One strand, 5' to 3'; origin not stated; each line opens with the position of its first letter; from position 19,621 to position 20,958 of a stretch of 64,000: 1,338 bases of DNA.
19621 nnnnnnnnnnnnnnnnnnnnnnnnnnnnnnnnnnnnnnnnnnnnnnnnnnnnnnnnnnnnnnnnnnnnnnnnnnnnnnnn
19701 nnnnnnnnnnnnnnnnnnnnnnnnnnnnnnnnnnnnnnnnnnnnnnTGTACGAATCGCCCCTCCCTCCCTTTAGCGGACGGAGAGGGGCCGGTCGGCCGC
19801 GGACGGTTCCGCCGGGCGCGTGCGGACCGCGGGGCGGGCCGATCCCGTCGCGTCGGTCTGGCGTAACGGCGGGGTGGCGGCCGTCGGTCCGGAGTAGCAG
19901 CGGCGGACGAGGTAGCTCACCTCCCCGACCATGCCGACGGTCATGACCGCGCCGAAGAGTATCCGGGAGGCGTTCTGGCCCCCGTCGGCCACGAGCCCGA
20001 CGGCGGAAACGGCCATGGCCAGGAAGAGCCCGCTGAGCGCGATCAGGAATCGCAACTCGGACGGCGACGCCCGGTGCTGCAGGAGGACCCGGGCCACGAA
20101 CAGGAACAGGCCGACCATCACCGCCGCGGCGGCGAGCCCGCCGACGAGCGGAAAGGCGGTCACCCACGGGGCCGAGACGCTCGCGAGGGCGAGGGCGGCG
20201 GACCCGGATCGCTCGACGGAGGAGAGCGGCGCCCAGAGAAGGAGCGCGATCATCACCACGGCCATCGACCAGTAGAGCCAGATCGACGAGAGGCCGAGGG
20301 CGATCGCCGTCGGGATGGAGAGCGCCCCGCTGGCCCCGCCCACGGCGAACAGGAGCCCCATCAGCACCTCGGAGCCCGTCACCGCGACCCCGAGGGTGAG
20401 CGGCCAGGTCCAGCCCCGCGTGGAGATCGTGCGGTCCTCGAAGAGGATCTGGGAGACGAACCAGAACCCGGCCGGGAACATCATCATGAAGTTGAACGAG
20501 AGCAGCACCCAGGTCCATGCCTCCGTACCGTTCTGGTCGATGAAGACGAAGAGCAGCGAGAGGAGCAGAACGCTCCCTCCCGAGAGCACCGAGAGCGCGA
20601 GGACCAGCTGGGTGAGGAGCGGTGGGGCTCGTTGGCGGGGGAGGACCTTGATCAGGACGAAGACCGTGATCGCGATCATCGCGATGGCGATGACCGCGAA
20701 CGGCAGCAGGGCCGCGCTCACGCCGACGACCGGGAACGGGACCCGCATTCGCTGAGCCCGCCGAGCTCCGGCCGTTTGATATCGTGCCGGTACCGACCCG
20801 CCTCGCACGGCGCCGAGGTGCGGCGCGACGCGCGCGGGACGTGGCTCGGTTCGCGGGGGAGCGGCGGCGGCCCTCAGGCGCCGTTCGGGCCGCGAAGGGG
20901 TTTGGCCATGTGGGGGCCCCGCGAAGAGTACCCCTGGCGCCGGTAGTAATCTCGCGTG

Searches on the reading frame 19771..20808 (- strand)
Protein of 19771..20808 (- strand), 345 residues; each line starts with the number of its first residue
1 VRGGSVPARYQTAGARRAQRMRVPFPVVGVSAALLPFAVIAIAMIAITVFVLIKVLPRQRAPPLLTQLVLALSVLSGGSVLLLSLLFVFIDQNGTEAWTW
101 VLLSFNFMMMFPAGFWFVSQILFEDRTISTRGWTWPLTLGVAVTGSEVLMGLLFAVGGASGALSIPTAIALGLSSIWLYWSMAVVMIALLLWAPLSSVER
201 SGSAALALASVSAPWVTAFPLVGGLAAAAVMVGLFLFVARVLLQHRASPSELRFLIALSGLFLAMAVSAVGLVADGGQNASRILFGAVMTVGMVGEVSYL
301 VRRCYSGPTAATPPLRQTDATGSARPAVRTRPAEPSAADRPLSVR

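Call 5: search_protein_families(library=pfam, max_evalue=0.1, proteins=[window:19771-20808:-])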
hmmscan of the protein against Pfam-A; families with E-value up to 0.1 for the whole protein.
window:19771-20808:- (345 aa): 1 family
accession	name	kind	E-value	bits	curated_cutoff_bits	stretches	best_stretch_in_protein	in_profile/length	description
PF20342.3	DUF6637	-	0.014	16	27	1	9-45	64-100/103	Family of unknown function (DUF6637)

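Call 41: search_protein_families(library=ncbifam, max_evalue=0.01, proteins=[window:19771-20808:-])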
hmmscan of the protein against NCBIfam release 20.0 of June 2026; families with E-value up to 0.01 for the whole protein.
window:19771-20808:- (345 aa): 0 families

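Call 52: find_homologous_proteins(query=window:19771-20808:-, max_evalue=0.001)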
Query window:19771-20808:- (345 aa): 187 proteins with E <= 0.001 among 8000 candidates; the best 120 are listed.
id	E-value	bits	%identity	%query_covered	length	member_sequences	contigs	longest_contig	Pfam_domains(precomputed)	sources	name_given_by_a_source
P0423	5.2e-195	665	100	94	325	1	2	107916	-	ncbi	ncbi:MAG: hypothetical protein ACLQD8_08035 [Thermoplasmata archaeon]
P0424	6.6e-148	510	77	94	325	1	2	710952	-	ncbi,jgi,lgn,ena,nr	ncbi:MAG TPA: hypothetical protein VML94_04280 [Thermoplasmata archaeon]|nr:hypothetical protein [Th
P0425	2.3e-146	505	76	94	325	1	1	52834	-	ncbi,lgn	ncbi:MAG: hypothetical protein WAK40_04520 [Thermoplasmata archaeon]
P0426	3.4e-146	505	76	94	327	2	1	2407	-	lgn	-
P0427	1.1e-143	497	75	94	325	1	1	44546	-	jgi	jgi:hypothetical protein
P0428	3.6e-142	492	74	94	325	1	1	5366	-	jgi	jgi:hypothetical protein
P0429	1.2e-137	477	72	94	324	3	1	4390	-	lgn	-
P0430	1.5e-137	476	71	94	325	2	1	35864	-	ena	-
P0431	6.6e-136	471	72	94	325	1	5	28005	-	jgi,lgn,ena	jgi:hypothetical protein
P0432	1.3e-133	463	70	94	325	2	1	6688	-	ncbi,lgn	ncbi:MAG: hypothetical protein WBG19_04080 [Thermoplasmata archaeon]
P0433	6.1e-125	435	71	90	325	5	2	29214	-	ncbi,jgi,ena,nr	ncbi:MAG TPA: hypothetical protein VML53_04830 [Thermoplasmata archaeon]|nr:hypothetical protein [Th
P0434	3.4e-118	413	64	92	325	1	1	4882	-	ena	-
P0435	2.0e-107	377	58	93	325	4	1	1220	-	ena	-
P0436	2.1e-107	377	61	92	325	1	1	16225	-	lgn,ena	-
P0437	1.5e-104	368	60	91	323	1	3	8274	-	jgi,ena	jgi:hypothetical protein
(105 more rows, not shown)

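Call 54: search_solved_structures(query=A4, max_evalue=10, show_alignments=1)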
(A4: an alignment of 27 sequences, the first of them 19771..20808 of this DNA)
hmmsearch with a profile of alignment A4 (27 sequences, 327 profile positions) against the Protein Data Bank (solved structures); distinct sequences matched with E-value up to 10: 1.
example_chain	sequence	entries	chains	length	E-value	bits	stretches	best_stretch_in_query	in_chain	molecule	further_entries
6w2w_A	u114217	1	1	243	0.45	12.6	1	208-318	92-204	Junction 24 DHR14-DHR18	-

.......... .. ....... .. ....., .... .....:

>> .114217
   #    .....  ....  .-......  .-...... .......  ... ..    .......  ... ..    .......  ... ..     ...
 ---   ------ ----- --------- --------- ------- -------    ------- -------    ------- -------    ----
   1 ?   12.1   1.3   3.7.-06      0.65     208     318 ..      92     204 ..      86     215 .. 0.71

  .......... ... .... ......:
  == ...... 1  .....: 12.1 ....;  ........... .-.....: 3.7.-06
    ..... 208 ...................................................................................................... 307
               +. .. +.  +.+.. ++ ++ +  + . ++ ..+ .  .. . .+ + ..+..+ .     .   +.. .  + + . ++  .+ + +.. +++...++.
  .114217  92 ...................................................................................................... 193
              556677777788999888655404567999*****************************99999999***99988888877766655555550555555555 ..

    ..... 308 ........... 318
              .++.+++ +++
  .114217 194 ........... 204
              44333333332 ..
